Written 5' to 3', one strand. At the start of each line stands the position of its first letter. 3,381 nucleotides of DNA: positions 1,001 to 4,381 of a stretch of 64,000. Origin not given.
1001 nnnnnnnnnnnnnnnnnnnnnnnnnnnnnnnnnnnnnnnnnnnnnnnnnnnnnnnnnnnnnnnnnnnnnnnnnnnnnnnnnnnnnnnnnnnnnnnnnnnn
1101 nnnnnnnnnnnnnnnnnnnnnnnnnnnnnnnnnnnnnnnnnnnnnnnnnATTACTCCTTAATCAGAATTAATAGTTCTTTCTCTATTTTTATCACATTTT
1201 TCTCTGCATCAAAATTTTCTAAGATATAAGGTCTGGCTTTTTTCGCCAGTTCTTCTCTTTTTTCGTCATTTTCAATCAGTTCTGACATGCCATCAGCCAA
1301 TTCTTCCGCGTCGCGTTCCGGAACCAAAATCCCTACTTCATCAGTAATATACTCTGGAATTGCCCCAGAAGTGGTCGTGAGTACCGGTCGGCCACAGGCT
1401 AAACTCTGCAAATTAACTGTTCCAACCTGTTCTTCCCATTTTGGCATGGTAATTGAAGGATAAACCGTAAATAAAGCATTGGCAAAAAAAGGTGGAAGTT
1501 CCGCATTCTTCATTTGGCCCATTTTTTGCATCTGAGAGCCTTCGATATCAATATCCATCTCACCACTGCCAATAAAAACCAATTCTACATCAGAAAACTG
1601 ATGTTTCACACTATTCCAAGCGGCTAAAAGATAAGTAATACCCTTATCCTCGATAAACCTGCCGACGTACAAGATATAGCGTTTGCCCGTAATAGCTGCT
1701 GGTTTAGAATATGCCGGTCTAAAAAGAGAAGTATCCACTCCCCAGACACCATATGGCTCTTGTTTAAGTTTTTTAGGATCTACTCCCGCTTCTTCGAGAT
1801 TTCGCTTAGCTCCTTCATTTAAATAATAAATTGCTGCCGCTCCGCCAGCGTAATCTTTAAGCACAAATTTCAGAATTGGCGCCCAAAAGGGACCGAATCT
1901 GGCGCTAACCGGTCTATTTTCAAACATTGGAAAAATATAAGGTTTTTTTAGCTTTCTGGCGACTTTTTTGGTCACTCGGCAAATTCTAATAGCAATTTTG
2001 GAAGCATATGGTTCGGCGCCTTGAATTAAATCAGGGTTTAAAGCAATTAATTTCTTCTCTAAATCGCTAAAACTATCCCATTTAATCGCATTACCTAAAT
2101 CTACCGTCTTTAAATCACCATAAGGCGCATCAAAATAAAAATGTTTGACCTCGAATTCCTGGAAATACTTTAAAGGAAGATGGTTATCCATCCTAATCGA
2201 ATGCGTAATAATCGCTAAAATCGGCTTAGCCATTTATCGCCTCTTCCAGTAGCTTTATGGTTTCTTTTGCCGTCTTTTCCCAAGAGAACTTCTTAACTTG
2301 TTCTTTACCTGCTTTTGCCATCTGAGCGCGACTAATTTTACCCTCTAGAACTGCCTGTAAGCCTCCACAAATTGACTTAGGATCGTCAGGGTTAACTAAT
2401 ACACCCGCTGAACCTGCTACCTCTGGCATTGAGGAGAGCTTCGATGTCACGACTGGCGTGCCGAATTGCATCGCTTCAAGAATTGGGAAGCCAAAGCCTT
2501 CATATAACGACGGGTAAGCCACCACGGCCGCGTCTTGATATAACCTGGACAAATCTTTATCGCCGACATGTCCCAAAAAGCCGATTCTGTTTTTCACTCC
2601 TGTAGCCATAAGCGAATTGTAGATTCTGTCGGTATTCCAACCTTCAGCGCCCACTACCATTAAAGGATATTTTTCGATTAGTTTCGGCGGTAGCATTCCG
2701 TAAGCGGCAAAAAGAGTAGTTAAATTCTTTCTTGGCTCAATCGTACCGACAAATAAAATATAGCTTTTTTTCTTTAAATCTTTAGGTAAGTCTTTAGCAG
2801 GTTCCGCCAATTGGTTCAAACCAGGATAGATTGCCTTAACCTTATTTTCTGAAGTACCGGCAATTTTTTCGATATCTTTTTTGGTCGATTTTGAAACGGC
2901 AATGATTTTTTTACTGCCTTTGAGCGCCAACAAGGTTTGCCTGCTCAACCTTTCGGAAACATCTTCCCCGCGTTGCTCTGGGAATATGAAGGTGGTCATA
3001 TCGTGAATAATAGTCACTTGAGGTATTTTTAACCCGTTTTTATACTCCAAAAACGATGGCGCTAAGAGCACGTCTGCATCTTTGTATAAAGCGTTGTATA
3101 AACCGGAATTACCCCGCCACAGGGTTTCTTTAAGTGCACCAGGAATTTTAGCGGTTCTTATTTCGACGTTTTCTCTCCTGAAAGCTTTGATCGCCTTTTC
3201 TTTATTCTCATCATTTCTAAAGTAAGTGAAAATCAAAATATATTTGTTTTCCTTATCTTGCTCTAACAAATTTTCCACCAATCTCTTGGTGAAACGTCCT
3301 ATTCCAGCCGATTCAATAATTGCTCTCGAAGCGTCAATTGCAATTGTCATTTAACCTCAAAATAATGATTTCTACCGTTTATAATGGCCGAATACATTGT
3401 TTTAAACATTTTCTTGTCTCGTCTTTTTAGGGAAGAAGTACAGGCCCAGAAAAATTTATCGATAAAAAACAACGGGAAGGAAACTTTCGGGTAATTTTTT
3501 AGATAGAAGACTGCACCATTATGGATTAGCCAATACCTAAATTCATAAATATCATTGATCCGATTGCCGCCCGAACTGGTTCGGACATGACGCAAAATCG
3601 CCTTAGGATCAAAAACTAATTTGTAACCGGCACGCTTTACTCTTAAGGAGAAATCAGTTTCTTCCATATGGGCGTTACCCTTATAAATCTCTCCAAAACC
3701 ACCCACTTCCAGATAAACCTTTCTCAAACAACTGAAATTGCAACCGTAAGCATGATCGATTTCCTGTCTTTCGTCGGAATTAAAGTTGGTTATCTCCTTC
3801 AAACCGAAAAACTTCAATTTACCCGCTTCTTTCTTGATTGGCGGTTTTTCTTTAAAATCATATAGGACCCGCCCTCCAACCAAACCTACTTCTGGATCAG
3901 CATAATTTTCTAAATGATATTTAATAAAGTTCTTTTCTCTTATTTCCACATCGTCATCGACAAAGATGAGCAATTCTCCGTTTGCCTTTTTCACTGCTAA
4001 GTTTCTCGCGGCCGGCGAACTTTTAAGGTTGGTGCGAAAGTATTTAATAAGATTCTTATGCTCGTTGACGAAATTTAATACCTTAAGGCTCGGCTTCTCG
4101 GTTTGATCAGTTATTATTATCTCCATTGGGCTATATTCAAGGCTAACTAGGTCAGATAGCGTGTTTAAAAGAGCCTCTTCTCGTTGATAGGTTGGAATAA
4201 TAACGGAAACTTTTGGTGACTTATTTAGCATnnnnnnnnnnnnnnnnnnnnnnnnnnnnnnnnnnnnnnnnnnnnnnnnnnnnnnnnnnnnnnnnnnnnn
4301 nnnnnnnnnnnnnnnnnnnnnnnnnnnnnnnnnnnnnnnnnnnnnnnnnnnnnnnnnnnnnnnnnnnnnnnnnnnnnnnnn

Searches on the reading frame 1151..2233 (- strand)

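Call 12: search_protein_families(library=pfam, proteins=[window:1151-2233:-])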
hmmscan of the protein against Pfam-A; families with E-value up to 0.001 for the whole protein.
window:1151-2233:- (360 aa): 3 families
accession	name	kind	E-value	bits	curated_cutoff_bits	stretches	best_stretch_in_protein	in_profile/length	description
PF00534.26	Glycos_transf_1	-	3.1e-27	95.6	26.4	1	180-334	10-170/172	Glycosyl transferases group 1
PF13692.12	Glyco_trans_1_4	-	1.4e-24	87.4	27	1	185-322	2-142/142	Glycosyl transferases group 1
PF13524.12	Glyco_trans_1_2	-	7.3e-09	36.2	25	1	232-349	21-141/144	Glycosyl transferase-like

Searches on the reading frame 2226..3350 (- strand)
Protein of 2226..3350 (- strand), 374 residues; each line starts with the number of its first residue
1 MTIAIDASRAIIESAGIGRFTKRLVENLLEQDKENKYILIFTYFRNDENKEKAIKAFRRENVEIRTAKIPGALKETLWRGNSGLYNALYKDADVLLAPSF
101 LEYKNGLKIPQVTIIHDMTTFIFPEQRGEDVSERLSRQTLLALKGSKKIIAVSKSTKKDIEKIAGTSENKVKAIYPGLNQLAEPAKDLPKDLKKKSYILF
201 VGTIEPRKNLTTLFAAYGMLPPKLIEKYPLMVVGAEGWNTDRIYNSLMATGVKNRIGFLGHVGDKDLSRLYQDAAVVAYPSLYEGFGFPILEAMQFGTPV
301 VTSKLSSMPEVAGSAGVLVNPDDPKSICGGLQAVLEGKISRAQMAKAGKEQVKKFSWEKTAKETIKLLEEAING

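Call 12: search_protein_families(library=pfam, proteins=[window:2226-3350:-])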
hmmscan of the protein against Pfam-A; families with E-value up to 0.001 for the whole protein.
window:2226-3350:- (374 aa): 5 families
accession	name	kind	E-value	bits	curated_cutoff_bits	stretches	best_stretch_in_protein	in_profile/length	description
PF00534.26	Glycos_transf_1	-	6.6e-35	120.6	26.4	1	193-350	13-171/172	Glycosyl transferases group 1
PF13692.12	Glyco_trans_1_4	-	3e-27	96.1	27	1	197-335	3-140/142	Glycosyl transferases group 1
PF20706.3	GT4-conflict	-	9.7e-12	45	26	1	129-306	131-314/385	Family 4 Glycosyltransferase in conflict systems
PF13439.12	Glyco_transf_4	-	1.8e-08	35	28.5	1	16-179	3-167/170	Glycosyltransferase Family 4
PF13524.12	Glyco_trans_1_2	-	1.6e-06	28.6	25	1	226-363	13-141/144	Glycosyl transferase-like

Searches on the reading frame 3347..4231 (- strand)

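Call 12: search_protein_families(library=pfam, proteins=[window:3347-4231:-])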
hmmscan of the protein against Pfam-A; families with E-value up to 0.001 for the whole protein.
window:3347-4231:- (294 aa): 4 families
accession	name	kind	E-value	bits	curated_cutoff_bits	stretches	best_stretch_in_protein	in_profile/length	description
PF00535.33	Glycos_transf_2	-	1.4e-18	67.8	23.3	1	9-173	1-164/168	Glycosyl transferase family 2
PF13641.12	Glyco_tranf_2_3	-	1.1e-13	52.2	27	1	6-221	1-217/230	Glycosyltransferase like family 2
PF10111.15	Glyco_tranf_2_2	-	4.7e-09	36.6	27.3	1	9-103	1-100/276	Glycosyltransferase like family 2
PF13712.12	Glyco_tranf_2_5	-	1.1e-06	29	27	1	70-207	39-179/210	Glycosyltransferase like family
